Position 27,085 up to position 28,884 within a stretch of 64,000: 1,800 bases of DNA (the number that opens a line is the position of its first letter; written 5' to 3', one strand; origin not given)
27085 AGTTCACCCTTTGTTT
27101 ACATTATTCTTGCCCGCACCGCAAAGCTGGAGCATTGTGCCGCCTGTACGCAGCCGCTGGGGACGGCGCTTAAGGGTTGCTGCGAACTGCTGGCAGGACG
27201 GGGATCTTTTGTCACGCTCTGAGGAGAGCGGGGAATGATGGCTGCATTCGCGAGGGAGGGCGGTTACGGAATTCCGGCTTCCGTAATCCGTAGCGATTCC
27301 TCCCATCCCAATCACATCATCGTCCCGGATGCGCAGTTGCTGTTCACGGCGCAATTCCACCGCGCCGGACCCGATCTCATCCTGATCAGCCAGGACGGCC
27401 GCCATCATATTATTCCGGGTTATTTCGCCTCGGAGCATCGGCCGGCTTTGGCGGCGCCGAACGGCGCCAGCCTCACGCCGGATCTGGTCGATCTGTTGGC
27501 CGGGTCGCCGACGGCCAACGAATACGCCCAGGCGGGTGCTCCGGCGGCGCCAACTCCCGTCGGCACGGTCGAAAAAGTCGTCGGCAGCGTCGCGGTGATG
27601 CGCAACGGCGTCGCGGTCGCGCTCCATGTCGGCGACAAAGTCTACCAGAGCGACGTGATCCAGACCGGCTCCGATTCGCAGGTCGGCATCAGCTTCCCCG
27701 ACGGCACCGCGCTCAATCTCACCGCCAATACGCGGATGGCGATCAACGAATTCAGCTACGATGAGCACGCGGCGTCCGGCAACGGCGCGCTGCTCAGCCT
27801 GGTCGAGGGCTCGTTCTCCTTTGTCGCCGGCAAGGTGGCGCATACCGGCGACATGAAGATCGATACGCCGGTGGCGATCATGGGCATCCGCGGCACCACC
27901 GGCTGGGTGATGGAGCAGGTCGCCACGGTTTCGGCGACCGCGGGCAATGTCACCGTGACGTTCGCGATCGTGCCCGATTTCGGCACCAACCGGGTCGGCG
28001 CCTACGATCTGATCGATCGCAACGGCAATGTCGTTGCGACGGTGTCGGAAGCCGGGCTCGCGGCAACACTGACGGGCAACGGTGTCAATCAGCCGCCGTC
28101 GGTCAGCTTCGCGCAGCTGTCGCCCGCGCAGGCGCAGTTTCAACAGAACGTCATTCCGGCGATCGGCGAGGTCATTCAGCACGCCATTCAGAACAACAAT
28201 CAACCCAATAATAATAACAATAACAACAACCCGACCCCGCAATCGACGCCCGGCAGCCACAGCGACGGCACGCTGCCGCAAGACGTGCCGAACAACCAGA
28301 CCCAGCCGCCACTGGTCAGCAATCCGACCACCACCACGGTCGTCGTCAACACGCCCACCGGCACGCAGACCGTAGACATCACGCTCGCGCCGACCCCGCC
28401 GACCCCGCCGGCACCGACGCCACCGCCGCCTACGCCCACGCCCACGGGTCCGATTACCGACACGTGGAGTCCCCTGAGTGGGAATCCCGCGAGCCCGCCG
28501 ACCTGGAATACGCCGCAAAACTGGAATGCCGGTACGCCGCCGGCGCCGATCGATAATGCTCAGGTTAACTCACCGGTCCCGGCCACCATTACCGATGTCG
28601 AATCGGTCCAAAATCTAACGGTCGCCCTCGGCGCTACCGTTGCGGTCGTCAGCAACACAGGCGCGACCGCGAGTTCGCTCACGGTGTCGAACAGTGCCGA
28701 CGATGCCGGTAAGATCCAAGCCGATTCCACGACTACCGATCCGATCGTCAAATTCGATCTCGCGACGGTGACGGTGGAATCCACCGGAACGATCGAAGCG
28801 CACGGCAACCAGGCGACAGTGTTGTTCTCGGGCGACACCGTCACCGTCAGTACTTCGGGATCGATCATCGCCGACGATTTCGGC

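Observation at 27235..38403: Giant 3,722-aa mosaic exoprotein gene with FecR-like head and RTX-type tail, genomically orphan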

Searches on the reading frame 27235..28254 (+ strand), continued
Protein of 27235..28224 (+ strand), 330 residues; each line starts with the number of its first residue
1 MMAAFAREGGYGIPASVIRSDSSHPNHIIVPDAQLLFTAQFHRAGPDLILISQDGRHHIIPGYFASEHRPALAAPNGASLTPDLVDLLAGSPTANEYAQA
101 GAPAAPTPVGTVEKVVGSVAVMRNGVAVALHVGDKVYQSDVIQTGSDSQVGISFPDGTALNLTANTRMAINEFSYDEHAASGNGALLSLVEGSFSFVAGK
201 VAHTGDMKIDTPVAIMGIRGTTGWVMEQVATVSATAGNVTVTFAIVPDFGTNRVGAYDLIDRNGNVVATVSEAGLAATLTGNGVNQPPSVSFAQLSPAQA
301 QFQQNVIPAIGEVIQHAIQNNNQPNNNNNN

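Call 52: search_solved_structures(query=A1, max_evalue=10, show_alignments=3)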
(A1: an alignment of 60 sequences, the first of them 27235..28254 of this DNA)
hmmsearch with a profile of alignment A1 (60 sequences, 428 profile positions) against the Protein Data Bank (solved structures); distinct sequences matched with E-value up to 10: 1.
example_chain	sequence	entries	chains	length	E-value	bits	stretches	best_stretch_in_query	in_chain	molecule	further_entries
5ix9_A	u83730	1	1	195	1.4e-05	27.9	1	106-159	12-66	Antifreeze protein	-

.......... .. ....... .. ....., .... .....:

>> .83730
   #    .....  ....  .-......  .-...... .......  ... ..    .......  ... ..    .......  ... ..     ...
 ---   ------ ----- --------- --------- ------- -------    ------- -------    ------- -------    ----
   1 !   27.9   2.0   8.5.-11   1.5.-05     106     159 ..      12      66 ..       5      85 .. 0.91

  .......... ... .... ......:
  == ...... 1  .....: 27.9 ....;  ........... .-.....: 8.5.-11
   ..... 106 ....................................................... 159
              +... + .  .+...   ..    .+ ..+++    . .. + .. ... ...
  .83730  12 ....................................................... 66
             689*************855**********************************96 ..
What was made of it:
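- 27556..27951 (+): FecR-like domain, aa 108-239, homologous to the retention or anchor domain of RTX adhesins. Profile of the head against PDB: the only hit is 5ix9_A, E 1.4e-5, at this position (call 52).
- The head profile's only PDB hit is 5IX9, the cell-surface anchoring domain of the Marinomonas RTX adhesin (E 1.4e-5, call 52).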

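Call 64: search_protein_families(library=pfam, proteins=[L019:7571-9718:-, L007:15480-16646:-, L013:16919-18094:-, L019:442-1464:+, L019:20019-20930:-, L007:16720-17979:-, L021:3575-5533:-, L021:2326-3579:-, L007:5455-7077:+, L013:3267-6785:-], max_evalue=0.001)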
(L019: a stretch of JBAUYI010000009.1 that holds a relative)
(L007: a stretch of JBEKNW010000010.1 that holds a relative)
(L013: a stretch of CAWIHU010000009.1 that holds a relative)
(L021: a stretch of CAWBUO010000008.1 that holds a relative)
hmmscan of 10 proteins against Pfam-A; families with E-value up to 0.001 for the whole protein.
L019:7571-9718:- (716 aa): 1 family
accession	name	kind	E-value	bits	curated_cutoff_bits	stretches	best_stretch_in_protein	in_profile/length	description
PF13620.12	CarboxypepD_reg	-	3.8e-07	30.8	32.3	1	39-114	2-78/82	Carboxypeptidase regulatory-like domain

L007:15480-16646:- (389 aa): 1 family
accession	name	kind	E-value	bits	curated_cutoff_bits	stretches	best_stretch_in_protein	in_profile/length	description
PF13428.12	TPR_14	-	7.1e-05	23.6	23.5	0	82-118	2-38/44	Tetratricopeptide repeat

L013:16919-18094:- (392 aa): 1 family
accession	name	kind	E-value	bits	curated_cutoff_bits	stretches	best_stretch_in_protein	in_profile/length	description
PF13505.12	OMP_b-brl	-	3.1e-22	80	28.7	1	202-388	11-175/175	Outer membrane protein beta-barrel domain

L019:442-1464:+ (341 aa): 3 families
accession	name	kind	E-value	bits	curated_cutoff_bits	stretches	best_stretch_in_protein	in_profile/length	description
PF09084.16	NMT1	-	6.8e-12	46.2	20.5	1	53-255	6-212/216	NMT1/THI5 like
PF13379.11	NMT1_2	-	0.00014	22.2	24.7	0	133-259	119-245/252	NMT1-like family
PF16868.10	NMT1_3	-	0.00093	19.3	27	0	108-194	80-167/289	NMT1-like family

L019:20019-20930:- (304 aa): 2 families
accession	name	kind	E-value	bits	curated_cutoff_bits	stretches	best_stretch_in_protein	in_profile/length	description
PF20696.2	UbiD_C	-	7.5e-25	87.8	24.2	1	88-204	8-127/127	3-octaprenyl-4-hydroxybenzoate carboxy-lyase C-terminal domain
PF01977.22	UbiD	-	2.7e-19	69.6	23.3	1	1-71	135-205/206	3-octaprenyl-4-hydroxybenzoate carboxy-lyase Rift-related domain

L007:16720-17979:- (420 aa): 2 families
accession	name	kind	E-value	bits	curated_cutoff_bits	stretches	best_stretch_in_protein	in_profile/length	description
PF00990.26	GGDEF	-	5.7e-40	137.2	23.8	1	232-387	1-161/161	Diguanylate cyclase, GGDEF domain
PF22335.1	Cas10-Cmr2_palm2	-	0.0006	20.4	27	0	320-389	64-133/133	Cas10/Cmr2, second palm domain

L021:3575-5533:- (653 aa): 5 families
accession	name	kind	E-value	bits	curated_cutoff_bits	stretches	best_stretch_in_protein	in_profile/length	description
PF05199.19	GMC_oxred_C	-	7.1e-15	56.2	24.6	1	516-632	9-139/139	GMC oxidoreductase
PF00732.25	GMC_oxred_N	-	2.5e-12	47.5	23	1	294-408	108-216/218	GMC oxidoreductase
PF01266.30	DAO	-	3.9e-05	23.8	27.9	1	70-102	1-33/353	FAD dependent oxidoreductase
PF07992.20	Pyr_redox_2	-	0.00049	20.1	26.1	0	53-103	127-177/291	Pyridine nucleotide-disulphide oxidoreductase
PF01494.25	FAD_binding_3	-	0.00054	19.7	22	0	70-102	3-35/349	FAD binding domain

L021:2326-3579:- (418 aa): 2 families
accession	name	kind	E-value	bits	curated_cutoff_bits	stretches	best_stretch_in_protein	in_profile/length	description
PF00034.26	Cytochrom_C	-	2.9e-28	99.5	21.3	2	308-394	3-90/90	Cytochrome c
PF13442.11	Cytochrome_CBB3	-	6.2e-17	62.1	27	1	307-390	4-68/68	Cytochrome C oxidase, cbb3-type, subunit III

L007:5455-7077:+ (541 aa): 0 families

L013:3267-6785:- (1173 aa): 4 families
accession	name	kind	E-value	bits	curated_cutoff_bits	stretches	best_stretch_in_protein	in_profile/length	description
PF00005.33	ABC_tran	-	9e-28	98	25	1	907-1055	1-136/137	ABC transporter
PF00664.28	ABC_membrane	-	1e-16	61.9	28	1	589-841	10-268/274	ABC transporter transmembrane region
PF13304.12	AAA_21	-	2.1e-05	25.2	27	0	1028-1090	238-303/304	AAA domain, putative AbiEii toxin, Type IV TA system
PF02463.25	SMC_N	-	8.1e-05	22.6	40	0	1027-1096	136-208/220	RecF/RecN/SMC N terminal domain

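Call 70: search_protein_families(library=ncbifam, proteins=[window:27235-28224:+], max_evalue=10)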
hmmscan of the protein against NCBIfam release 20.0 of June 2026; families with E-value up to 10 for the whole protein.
window:27235-28224:+ (330 aa): 4 families
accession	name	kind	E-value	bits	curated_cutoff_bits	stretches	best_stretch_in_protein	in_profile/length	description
NF033165.1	lipo_LipL45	exception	1.6e-08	34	350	1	132-231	63-159/391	lipoprotein LipL45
NF047849.1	Lsa33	exception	1.8e-08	33.9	420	1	134-242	55-165/310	surface adhesin Lsa33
NF033682.1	retention_LapA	subfamily_domain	1.1e-07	32.2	50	1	109-173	3-68/145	retention module-containing protein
NF047876.1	Lsa19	exception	5.4e-05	23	250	1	125-225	24-116/182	adhesin Lsa19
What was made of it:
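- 27556..27951 (+): NF033682 retention_LapA, aa 109-173, E 1.1e-7, 32 bits against a cut-off of 50 (call 70).
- On Retained RTX adhesins (LapA/MpIBP type): NF033682 retention_LapA: E 1.1e-7 but 32 bits, below the cut-off of 50 (call 70).
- Head aa 109-173 hits NCBIfam retention_LapA (E 1.1e-7, call 70).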

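Call 81: search_protein_families(library=pfam, alignment_id=A3, max_evalue=0.00001)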
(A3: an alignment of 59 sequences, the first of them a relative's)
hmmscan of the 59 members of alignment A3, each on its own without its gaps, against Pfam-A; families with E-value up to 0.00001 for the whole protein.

A. member 1, L053:14181-16412:+ (744 aa): 2 families
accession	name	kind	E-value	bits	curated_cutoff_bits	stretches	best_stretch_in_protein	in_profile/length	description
PF05226.16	CHASE2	-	7.9e-57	193.2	26.3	1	28-372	5-256/257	CHASE2 domain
PF00211.25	Guanylate_cyc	-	1.2e-21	77.6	21.9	1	473-661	7-180/183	Adenylate and Guanylate cyclase catalytic domain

B. families by the number of members that match (of 59 scanned): 98 families (the first 25 are shown)
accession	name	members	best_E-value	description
PF00027.35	cNMP_binding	3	1.9e-18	Cyclic nucleotide-binding domain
PF00501.34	AMP-binding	2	7e-67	AMP-binding enzyme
PF07719.23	TPR_2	2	2.7e-23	Tetratricopeptide repeat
PF12706.13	Lactamase_B_2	2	5.9e-20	Beta-lactamase superfamily domain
PF13181.12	TPR_8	2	3.1e-19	Tetratricopeptide repeat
PF13414.12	TPR_11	2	2.4e-17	TPR repeat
PF14559.12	TPR_19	2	2.3e-15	Tetratricopeptide repeat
PF13431.12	TPR_17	2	1.2e-10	Tetratricopeptide repeat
PF03746.21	LamB_YcsF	1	1.9e-96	LamB/YcsF family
PF05683.17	Fumerase_C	1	4.9e-85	Fumarase C-terminus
PF02626.20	CT_A_B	1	1.4e-81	Carboxyltransferase domain, subdomain A and B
PF01011.28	PQQ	1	6.5e-81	Glucose/ethanol/alcohol dehydrogenase, beta-propeller domain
PF00384.28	Molybdopterin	1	1.8e-74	Molybdopterin oxidoreductase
PF05681.19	Fumerase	1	3e-74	Fumarate hydratase (Fumerase)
PF00496.27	SBP_bac_5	1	4.4e-74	Bacterial extracellular solute-binding proteins, family 5 Middle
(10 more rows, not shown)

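Call 82: search_protein_families(library=pfam, proteins=[L046:5214-5978:-, L070:6102-6860:+, L049:3042-3725:+, L070:3441-4202:-, L060:7563-8291:+, L075:549-3251:+, L049:3955-6168:+, L071:5946-8159:-, L038:7298-9715:+, L046:7266-8108:+], max_evalue=0.0001)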
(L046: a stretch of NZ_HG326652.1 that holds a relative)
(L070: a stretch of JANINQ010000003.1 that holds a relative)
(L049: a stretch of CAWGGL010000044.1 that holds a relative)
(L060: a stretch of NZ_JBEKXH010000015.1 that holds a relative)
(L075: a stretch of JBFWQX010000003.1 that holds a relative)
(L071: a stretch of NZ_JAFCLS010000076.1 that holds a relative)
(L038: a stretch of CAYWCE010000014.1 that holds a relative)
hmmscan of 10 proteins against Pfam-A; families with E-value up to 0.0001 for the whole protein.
L046:5214-5978:- (255 aa): 1 family
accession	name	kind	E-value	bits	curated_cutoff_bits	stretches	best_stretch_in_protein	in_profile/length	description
PF02682.21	CT_C_D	-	7.8e-70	235.1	22.1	1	20-220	1-202/202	Carboxyltransferase domain, subdomain C and D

L070:6102-6860:+ (253 aa): 1 family
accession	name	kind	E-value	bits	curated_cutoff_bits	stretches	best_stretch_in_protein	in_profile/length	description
PF03737.21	RraA-like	-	2.3e-29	103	24.5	1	36-198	2-151/152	Aldolase/RraA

L049:3042-3725:+ (228 aa): 1 family
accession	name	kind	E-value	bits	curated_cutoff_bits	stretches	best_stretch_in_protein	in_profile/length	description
PF00027.35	cNMP_binding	-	7.8e-16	58.3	27.5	1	112-192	2-89/89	Cyclic nucleotide-binding domain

L070:3441-4202:- (254 aa): 1 family
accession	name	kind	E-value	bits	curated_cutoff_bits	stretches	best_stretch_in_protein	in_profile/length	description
PF03746.21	LamB_YcsF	-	1.9e-96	322.8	22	1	3-242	1-239/239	LamB/YcsF family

L060:7563-8291:+ (243 aa): 0 families

L075:549-3251:+ (901 aa): 4 families
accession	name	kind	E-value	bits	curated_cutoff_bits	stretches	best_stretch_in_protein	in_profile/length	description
PF00384.28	Molybdopterin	-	1.8e-74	251.3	24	1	65-494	1-353/353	Molybdopterin oxidoreductase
PF01568.27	Molydop_binding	-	5e-27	94.6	26.8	1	594-704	1-109/110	Molydopterin dinucleotide binding domain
PF04879.21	Molybdop_Fe4S4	-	1.6e-15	57.3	22.7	1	11-58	4-51/55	Molybdopterin oxidoreductase Fe4S4 domain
PF04324.20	Fer2_BFD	-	7.1e-13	49.1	26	1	839-887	1-49/50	BFD-like [2Fe-2S] binding domain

L049:3955-6168:+ (738 aa): 4 families
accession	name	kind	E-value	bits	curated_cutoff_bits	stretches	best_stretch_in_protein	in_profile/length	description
PF00916.26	Sulfate_transp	-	7.2e-28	97.8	23.2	1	34-391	4-359/380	Sulfate permease family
PF00027.35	cNMP_binding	-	1.9e-18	66.7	27.5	1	623-709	2-89/89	Cyclic nucleotide-binding domain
PF01740.26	STAS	-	6.5e-11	42.4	22.6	1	486-557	10-83/106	STAS domain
PF13466.11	STAS_2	-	3.8e-08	33.8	29.2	1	489-554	1-66/80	STAS domain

L071:5946-8159:- (738 aa): 4 families
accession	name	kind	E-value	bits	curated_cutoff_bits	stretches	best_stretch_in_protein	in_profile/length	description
PF01011.28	PQQ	-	6.5e-81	273.2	26.7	2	82-403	1-335/595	Glucose/ethanol/alcohol dehydrogenase, beta-propeller domain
PF13360.13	PQQ_2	-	6.9e-27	95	27.6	2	140-332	3-154/233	Outer membrane protein assembly factor BamB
PF13442.11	Cytochrome_CBB3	-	1.5e-11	44.9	27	1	645-718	3-68/68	Cytochrome C oxidase, cbb3-type, subunit III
PF13570.13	Beta-prop_ACSF4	-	2e-09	37.7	133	0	121-227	4-101/329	Beta-alanine-activating enzyme, beta-propeller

L038:7298-9715:+ (806 aa): 2 families
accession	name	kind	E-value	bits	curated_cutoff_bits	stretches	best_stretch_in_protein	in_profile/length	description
PF00724.26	Oxidored_FMN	-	2.6e-69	234.6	27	1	422-754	2-336/342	NADH:flavin oxidoreductase / NADH oxidase family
PF01494.25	FAD_binding_3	-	2.3e-17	63.7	22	1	28-327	3-325/349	FAD binding domain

L046:7266-8108:+ (281 aa): 4 families
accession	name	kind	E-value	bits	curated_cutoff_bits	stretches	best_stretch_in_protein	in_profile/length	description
PF00106.31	adh_short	-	1.5e-52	178.4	26.6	1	7-196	1-189/195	short chain dehydrogenase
PF13561.12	adh_short_C2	-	2e-38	132.7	27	1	15-202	3-189/236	Enoyl-(Acyl carrier protein) reductase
PF08659.16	KR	-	1.3e-11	45.1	22.6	1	9-159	3-152/180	KR domain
PF23441.1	SDR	-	2.2e-05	24.4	27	1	3-194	4-199/258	SDR-like rossmann domain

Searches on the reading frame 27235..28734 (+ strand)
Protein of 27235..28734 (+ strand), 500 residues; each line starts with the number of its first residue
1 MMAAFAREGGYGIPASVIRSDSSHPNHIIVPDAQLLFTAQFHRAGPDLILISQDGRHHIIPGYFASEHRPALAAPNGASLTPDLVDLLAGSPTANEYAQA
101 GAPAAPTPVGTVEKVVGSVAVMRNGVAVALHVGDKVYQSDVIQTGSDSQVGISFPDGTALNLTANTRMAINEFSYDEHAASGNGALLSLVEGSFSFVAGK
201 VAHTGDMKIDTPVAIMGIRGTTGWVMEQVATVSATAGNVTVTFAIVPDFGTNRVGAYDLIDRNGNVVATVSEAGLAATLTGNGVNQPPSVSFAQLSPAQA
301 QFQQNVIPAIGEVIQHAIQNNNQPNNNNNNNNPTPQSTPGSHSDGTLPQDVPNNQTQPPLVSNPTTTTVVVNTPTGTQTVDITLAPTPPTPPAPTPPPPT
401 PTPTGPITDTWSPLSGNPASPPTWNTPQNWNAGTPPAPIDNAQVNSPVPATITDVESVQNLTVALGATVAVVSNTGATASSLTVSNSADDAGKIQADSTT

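Call 7: search_protein_families(library=pfam, proteins=[window:27235-28734:+], max_evalue=1)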
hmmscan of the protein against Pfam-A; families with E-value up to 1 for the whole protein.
window:27235-28734:+ (500 aa): 1 family
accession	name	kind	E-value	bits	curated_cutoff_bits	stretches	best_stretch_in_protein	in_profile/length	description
PF04773.18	FecR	-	2.4e-11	44.4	24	1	140-239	1-96/97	FecR protein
